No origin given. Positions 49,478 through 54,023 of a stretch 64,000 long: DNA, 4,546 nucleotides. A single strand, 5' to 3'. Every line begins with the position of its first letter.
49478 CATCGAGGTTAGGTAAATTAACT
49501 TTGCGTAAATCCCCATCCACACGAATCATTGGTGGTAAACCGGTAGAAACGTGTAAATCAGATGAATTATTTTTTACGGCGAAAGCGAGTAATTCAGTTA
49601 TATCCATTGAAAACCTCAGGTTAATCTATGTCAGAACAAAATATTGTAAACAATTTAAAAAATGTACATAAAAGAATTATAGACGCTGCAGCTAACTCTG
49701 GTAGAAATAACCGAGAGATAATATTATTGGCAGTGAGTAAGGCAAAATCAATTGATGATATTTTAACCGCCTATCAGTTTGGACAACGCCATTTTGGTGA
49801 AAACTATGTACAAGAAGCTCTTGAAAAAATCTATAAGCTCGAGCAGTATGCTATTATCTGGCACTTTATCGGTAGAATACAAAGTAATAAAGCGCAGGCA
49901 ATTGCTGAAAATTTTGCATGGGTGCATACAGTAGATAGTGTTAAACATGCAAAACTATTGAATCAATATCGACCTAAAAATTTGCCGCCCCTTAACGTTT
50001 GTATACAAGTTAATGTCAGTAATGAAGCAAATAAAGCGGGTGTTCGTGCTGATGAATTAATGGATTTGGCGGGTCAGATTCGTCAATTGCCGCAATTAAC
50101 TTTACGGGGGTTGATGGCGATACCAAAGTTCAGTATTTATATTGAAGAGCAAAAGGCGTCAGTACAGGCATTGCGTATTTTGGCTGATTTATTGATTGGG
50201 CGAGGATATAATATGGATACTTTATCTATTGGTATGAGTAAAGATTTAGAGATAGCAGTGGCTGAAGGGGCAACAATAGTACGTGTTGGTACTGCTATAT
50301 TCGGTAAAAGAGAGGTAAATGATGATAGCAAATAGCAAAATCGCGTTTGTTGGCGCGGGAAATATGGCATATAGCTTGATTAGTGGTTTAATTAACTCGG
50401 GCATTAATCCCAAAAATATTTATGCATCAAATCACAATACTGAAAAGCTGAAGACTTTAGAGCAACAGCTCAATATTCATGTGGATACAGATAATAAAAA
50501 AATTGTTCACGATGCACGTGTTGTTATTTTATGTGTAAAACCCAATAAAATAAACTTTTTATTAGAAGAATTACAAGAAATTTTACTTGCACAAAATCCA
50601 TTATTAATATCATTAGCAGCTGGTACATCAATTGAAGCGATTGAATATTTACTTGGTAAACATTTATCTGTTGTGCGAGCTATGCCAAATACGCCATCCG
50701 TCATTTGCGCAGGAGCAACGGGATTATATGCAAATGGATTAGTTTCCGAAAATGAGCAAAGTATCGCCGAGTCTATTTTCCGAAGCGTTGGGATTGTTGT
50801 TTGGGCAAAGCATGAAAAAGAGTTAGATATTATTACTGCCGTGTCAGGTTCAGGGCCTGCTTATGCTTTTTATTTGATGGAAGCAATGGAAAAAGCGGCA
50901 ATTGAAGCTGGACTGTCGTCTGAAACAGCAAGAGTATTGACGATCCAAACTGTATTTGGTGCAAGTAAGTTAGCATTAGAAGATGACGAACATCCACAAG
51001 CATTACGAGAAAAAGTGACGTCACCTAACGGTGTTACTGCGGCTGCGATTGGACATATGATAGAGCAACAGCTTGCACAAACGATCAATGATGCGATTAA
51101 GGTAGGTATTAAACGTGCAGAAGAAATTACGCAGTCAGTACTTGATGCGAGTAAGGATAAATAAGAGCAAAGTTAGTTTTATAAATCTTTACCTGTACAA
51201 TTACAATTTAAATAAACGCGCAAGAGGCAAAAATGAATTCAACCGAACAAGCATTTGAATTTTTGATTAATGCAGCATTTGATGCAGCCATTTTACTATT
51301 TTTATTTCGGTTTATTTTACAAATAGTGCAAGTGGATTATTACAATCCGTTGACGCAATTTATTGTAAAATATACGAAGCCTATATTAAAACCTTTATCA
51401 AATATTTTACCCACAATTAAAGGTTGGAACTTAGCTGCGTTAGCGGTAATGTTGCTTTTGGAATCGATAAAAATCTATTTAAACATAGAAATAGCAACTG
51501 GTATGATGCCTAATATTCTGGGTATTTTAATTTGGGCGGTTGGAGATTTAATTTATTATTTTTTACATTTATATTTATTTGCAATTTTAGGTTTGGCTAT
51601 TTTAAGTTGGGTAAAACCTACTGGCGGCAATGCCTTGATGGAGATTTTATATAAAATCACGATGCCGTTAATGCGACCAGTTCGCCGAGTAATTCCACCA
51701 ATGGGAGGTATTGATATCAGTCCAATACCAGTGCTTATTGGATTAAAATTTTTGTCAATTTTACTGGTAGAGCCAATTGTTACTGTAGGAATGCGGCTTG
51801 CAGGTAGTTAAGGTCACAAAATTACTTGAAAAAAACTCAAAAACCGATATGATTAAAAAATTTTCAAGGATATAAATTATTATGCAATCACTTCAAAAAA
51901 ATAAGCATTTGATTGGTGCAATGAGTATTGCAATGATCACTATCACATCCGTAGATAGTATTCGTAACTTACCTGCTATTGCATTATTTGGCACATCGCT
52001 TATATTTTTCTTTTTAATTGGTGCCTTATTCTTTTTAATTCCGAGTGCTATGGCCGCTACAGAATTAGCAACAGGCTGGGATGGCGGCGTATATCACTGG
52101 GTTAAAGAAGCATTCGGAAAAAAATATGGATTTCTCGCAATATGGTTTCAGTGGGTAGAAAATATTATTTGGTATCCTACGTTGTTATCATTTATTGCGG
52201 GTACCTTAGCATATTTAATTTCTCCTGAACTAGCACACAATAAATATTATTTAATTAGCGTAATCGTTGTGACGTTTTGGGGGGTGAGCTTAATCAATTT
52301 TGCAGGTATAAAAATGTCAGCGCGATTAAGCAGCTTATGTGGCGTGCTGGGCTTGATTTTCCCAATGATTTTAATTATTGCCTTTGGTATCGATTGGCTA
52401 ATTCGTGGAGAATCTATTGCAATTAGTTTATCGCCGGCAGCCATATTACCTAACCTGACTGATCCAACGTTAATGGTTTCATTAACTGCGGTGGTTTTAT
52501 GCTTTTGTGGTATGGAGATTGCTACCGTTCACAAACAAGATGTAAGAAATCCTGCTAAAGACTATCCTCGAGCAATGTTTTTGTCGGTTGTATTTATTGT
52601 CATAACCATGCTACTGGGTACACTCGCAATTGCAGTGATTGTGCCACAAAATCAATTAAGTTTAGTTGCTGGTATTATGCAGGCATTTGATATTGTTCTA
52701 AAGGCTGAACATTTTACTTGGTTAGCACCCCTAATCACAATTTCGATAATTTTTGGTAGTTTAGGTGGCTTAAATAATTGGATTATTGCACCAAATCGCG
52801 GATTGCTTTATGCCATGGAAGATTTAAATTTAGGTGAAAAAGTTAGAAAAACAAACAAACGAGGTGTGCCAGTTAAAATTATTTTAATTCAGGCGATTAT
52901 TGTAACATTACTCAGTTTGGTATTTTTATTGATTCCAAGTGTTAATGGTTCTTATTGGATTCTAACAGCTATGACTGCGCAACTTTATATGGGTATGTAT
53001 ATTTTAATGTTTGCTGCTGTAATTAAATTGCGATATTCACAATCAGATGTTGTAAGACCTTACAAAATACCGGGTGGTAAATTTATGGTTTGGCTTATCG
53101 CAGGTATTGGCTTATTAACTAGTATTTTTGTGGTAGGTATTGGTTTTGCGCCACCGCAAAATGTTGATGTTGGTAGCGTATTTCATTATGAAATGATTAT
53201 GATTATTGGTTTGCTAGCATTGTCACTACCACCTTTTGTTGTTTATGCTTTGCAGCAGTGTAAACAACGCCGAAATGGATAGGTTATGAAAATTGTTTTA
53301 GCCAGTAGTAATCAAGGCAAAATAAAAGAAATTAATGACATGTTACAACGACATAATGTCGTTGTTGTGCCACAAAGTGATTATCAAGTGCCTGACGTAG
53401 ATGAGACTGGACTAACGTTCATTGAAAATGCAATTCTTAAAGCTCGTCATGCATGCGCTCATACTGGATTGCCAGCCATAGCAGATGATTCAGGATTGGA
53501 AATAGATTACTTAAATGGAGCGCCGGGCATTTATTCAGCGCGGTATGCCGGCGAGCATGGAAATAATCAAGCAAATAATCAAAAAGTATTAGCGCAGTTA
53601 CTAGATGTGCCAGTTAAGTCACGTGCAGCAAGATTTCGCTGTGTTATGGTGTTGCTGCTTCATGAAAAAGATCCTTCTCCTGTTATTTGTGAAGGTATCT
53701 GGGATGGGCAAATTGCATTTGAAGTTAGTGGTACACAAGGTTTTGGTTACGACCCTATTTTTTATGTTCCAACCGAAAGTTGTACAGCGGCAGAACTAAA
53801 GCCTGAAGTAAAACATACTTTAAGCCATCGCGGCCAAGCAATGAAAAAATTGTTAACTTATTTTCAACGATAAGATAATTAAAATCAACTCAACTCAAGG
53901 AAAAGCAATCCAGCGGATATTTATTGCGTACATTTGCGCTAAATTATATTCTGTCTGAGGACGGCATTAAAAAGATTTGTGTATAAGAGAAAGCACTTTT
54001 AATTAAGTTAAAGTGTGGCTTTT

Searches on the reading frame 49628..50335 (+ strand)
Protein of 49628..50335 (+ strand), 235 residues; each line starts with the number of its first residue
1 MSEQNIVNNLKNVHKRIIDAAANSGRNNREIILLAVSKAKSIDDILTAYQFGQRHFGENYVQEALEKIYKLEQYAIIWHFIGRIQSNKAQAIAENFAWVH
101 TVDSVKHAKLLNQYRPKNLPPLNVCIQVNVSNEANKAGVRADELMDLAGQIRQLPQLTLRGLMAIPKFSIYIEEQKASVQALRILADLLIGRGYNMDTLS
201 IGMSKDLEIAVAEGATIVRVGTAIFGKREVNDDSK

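Call 78: search_protein_families(library=pfam, proteins=[window:49628-50335:+], max_evalue=0.00001)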
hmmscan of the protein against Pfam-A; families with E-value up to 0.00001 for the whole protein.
window:49628-50335:+ (235 aa): 1 family
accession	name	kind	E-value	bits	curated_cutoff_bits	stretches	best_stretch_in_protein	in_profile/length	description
PF01168.26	Ala_racemase_N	-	8.7e-22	78.3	24.1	1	33-227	23-218/220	Alanine racemase, N-terminal domain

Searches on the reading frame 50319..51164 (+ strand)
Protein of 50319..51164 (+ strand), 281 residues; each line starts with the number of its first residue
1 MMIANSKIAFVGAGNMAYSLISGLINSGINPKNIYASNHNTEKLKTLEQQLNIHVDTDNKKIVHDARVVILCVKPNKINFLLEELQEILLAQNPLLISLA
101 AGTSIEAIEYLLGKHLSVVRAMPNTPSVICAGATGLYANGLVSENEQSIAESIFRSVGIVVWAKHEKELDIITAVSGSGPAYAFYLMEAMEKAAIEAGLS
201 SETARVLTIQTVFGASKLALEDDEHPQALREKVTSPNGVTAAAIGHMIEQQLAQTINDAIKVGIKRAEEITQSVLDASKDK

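Call 78: search_protein_families(library=pfam, proteins=[window:50319-51164:+], max_evalue=0.00001)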
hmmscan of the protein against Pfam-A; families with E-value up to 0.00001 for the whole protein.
window:50319-51164:+ (281 aa): 3 families
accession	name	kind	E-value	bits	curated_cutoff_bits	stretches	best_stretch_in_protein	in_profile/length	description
PF14748.11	P5CR_dimer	-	2.7e-33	114.8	25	1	166-269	1-104/105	Pyrroline-5-carboxylate reductase dimerisation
PF03807.23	F420_oxidored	-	2.3e-20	73.4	21.6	1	7-102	1-94/94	NADP oxidoreductase coenzyme F420-dependent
PF03446.21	NAD_binding_2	-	2.5e-06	28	21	1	7-77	1-67/161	NAD binding domain of 6-phosphogluconate dehydrogenase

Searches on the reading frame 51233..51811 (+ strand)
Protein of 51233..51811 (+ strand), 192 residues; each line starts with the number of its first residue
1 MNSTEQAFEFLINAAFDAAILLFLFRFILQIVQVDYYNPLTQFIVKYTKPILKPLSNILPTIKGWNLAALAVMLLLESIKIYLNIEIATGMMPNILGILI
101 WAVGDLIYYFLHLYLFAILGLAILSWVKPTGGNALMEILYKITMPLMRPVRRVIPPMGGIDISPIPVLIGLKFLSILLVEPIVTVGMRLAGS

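Call 78: search_protein_families(library=pfam, proteins=[window:51233-51811:+], max_evalue=0.00001)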
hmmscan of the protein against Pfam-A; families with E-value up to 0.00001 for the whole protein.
window:51233-51811:+ (192 aa): 1 family
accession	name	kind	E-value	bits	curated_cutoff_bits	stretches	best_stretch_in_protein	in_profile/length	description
PF02325.22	YGGT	-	5e-30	104.2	27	2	108-178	1-70/70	YGGT family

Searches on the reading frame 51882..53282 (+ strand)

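Call 78: search_protein_families(library=pfam, proteins=[window:51882-53282:+], max_evalue=0.00001)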
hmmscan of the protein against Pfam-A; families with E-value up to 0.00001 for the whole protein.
window:51882-53282:+ (466 aa): 2 families
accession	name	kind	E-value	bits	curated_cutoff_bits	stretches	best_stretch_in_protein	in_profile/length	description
PF13520.12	AA_permease_2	-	3.3e-62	211.3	27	1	12-443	2-426/427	Amino acid permease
PF00324.27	AA_permease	-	8.8e-19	68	24.6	1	27-442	23-449/470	Amino acid permease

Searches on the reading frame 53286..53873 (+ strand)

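Call 78: search_protein_families(library=pfam, proteins=[window:53286-53873:+], max_evalue=0.00001)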
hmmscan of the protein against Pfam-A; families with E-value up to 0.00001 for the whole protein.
window:53286-53873:+ (195 aa): 1 family
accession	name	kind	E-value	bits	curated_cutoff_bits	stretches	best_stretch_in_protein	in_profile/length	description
PF01725.21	Ham1p_like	-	2.5e-65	220.3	22.5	1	3-191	1-185/186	Ham1 family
